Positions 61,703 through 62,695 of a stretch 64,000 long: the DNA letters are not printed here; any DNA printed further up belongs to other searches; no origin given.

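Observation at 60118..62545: Orphan FtsK/HerA/VirB4-superfamily ATPase with novel N-terminal domain and a Cys-cluster partner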

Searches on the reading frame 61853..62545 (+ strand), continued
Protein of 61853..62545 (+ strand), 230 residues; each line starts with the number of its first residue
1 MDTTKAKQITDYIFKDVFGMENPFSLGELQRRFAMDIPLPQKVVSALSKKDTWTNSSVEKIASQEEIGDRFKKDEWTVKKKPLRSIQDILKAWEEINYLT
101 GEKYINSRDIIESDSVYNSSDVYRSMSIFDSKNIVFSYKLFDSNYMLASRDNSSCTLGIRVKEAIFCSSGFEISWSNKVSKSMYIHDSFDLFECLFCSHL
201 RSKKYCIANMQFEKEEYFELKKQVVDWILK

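Call 55: find_encoding_contigs(protein=P0449, flank=8000, max_places=3)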
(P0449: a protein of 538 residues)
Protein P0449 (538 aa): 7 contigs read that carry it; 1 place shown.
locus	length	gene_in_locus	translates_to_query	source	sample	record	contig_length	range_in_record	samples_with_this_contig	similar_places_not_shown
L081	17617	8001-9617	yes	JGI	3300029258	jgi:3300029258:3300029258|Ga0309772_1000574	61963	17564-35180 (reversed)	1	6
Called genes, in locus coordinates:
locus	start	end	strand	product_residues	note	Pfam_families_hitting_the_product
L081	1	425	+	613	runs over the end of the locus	PF05693:Glycogen_syn, PF08323:Glyco_transf_5 (weak), PF00534:Glycos_transf_1 (faint), PF13692:Glyco_trans_1_4 (faint)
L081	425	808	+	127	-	PF07885:Ion_trans_2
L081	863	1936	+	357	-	PF00988:CPSase_sm_chain, PF07722:Peptidase_C26 (faint), PF00117:GATase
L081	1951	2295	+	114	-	PF10686:YAcAr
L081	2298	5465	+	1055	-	PF25596:CPSase_L_D1, PF02786:CPSase_L_D2, PF07478:Dala_Dala_lig_C, PF02787:CPSase_L_D3, PF25596:CPSase_L_D1, PF02786:CPSase_L_D2, PF02222:ATP-grasp, PF07478:Dala_Dala_lig_C, +5 more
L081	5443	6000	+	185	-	PF07894:SACK1 (weak), PF13091:PLDc_2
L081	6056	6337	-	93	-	-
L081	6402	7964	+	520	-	PF02142:MGS, PF01808:AICARFT_IMPCHas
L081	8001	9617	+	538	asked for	-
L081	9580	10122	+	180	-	PF01467:CTP_transf_like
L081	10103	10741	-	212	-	PF00254:FKBP_C (weak), PF22199:FKBP26_IF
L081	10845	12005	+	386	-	-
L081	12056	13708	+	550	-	PF00515:TPR_1, PF07719:TPR_2, PF13414:TPR_11, PF13432:TPR_16, PF00515:TPR_1, PF07719:TPR_2, PF13181:TPR_8, PF13414:TPR_11, +23 more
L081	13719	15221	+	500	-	PF13367:PrsW-protease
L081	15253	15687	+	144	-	-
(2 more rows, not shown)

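Call 58: search_protein_families(library=pfam, proteins=[P0449, P0415, P0427], max_evalue=1)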
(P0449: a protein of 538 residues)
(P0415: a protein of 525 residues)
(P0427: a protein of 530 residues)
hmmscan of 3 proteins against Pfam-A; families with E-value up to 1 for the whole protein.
P0449 (538 aa): 2 families
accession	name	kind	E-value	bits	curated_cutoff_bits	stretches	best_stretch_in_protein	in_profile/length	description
PF09648.15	YycI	-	0.011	15.8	29.7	1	222-330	60-173/232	YycI protein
PF17107.11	SesA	-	0.19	12.3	26.3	1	229-273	49-89/122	N-terminal domain on NACHT_NTPase and P-loop NTPases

P0415 (525 aa): 0 families

P0427 (530 aa): 0 families

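Call 59: find_encoding_contigs(protein=P0415, flank=6000, max_places=2)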
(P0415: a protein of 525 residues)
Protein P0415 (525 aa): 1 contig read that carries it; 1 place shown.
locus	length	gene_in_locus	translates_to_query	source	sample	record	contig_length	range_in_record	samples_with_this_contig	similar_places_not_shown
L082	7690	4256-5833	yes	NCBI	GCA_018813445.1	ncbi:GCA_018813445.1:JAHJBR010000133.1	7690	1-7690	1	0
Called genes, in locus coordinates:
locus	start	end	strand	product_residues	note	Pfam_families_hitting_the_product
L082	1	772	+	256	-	?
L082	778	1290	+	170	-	PF21800:KH_KRR1_2nd (weak), PF22891:KH_PNO1_2nd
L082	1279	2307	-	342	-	PF01047:MarR (weak), PF12802:MarR_2 (faint), PF12840:HTH_20 (faint), PF13404:HTH_AsnC-type, PF13412:HTH_24, PF13545:HTH_Crp_2 (faint), PF13404:HTH_AsnC-type, PF13412:HTH_24, +3 more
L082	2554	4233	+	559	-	PF01935:DUF87, PF10412:TrwB_AAD_bind (weak)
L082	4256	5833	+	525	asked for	-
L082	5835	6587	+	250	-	-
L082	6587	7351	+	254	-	-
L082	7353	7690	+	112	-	?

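Call 72: search_dna_similar(query=window:61853-62545:+, collection=plasmids, mode=protein, max_rows=10, max_evalue=0.001)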
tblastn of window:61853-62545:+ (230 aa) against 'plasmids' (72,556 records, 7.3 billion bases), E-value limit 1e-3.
No match.

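Call 74: search_dna_similar(query=window:61853-62545:+, collection=phages, mode=protein, max_rows=8, max_evalue=0.001)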
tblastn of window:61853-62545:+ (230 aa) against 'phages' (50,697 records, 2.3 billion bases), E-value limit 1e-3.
No match.

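Call 75: find_related_loci(query=A3, collection=viral_contigs, flank=8000)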
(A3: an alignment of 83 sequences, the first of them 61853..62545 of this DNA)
Query A3 (230 aa) in viral_contigs; peptide patterns used: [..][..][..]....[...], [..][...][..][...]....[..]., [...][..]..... (x = any residue, [..] = any of these).
534 stretches matched a pattern, but none encodes a relative of the query by tblastn (E <= 1e-3).

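Call 85: search_protein_families(library=ncbifam, proteins=[P0449, P0415, P0427, P0419, L082:2554-4233:+], max_evalue=0.1)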
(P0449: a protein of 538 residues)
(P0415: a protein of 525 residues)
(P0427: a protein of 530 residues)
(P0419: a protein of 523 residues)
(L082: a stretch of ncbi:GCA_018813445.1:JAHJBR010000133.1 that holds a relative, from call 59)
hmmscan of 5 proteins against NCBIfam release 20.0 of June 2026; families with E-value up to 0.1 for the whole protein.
P0449 (538 aa): 0 families

P0415 (525 aa): 0 families

P0427 (530 aa): 0 families

P0419 (523 aa): 0 families

L082:2554-4233:+ (559 aa): 15 families
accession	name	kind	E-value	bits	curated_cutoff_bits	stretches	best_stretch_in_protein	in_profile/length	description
NF053655.1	CedD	equivalog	7.3e-10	38.1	600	2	366-488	360-480/527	DNA-translocating ATPase CedD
NF042943.1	HerA_antiphage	equivalog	1.6e-08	33.6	800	1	191-281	144-206/566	anti-phage-associated helicase HerA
TIGR02759.1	TraD_Ftype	equivalog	8.9e-07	28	521.35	1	202-254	174-224/566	type IV conjugative transfer system coupling protein TraD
NF045971.1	conju_CD1110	equivalog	7.3e-05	21.2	325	1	206-248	417-458/752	VirB4-like conjugal transfer ATPase, CD1110 family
TIGR03925.1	T7SS_EccC_b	equivalog_domain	7.3e-05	21.2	346.55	1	200-260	357-419/564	type VII secretion protein EccCb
NF041326.1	Bacteroid_MobC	subfamily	0.00048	18.6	900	1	419-501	447-533/655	conjugal transfer protein MobC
NF033849.1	ser_rich_anae_1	subfamily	0.0014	16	650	0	446-527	1051-1127/1163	serine-rich protein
TIGR00929.1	VirB4_CagE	subfamily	0.0015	16.8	643.1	1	204-346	437-591/792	VirB4 family type IV secretion/conjugal transfer ATPase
NF033412.1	primase_PriX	equivalog_domain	0.0021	18.3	50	0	85-126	36-77/102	DNA primase noncatalytic subunit PriX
TIGR03743.1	SXT_TraD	subfamily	0.0027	16.2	366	1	195-244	166-213/636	conjugative transfer system coupling protein TraD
TIGR02782.1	TrbB_P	equivalog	0.0052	16.1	304.55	1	203-246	135-178/303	P-type conjugative transfer ATPase TrbB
TIGR03924.1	T7SS_EccC_a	equivalog_domain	0.0073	15.1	509.15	1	206-234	452-480/673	type VII secretion protein EccCa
NF010469.0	PRK13894.1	subfamily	0.016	14.5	508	1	203-246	148-191/320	conjugal transfer ATPase TrbB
NF045973.1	conju_CD1115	equivalog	0.023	13.5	250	0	423-495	283-363/442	VirD4-like conjugal transfer protein, CD1115 family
TIGR03754.1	conj_TOL_TraD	equivalog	0.026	13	647.55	1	190-243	166-217/643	type IV conjugative transfer system coupling protein TraD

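Call 91: find_encoding_contigs(protein=P0419, flank=5000, max_places=2)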
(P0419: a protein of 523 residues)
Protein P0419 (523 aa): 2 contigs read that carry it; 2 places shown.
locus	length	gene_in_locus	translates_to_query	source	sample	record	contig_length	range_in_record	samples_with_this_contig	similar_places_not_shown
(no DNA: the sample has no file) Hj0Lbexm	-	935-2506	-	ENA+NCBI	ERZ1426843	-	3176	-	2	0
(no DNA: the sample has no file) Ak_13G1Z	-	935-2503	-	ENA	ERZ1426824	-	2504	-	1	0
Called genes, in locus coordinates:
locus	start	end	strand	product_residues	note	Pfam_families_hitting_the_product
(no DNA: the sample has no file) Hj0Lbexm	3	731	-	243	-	?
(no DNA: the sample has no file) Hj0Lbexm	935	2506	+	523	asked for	-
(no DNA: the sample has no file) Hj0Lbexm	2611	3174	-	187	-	?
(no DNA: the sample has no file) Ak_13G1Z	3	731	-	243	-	?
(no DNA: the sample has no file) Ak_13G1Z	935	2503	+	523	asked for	?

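Call 92: find_encoding_contigs(protein=P0422, flank=5000, max_places=2)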
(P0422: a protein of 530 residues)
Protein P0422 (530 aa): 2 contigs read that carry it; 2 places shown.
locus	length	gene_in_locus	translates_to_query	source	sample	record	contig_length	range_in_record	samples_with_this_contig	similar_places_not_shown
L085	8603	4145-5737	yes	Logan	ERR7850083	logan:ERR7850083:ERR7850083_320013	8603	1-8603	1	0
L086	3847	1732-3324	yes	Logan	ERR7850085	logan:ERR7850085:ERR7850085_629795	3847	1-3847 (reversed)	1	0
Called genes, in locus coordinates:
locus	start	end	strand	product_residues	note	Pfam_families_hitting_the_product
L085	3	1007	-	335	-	?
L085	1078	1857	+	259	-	PF00696:AA_kinase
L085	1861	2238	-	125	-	-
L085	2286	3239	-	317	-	-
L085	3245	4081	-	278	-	-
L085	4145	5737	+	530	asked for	-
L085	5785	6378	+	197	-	PF13545:HTH_Crp_2 (faint), PF01909:NTP_transf_2 (faint), PF18765:Polbeta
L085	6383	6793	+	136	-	PF05168:HEPN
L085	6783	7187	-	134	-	PF01989:AcnX_swivel_put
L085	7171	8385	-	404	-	PF04412:AcnX, PF28403:AcnX_2nd, PF28406:AcnX_3rd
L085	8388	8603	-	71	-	?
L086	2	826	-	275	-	?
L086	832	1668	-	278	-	-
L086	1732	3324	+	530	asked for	-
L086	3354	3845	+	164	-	?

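Call 93: find_encoding_contigs(protein=P0437, flank=5000, max_places=2)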
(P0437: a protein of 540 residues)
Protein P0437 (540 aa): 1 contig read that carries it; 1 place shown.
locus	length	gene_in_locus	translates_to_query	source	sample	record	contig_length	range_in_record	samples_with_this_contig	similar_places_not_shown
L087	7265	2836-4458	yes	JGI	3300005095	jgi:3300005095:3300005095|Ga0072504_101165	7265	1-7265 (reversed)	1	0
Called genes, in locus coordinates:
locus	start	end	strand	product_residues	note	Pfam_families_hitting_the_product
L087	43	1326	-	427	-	PF02881:SRP54_N, PF01656:CbiA (faint), PF00448:SRP54, PF02978:SRP_SPB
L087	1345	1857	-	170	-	PF23435:DUF7121 (weak)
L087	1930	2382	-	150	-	-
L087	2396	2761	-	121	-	-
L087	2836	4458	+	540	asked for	-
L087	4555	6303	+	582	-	PF00009:GTP_EFTU, PF01926:MMR_HSR1 (weak), PF03144:GTP_EFTU_D2 (faint), PF11987:IF-2, PF14578:GTP_EFTU_D4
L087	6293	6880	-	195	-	-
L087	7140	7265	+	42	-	?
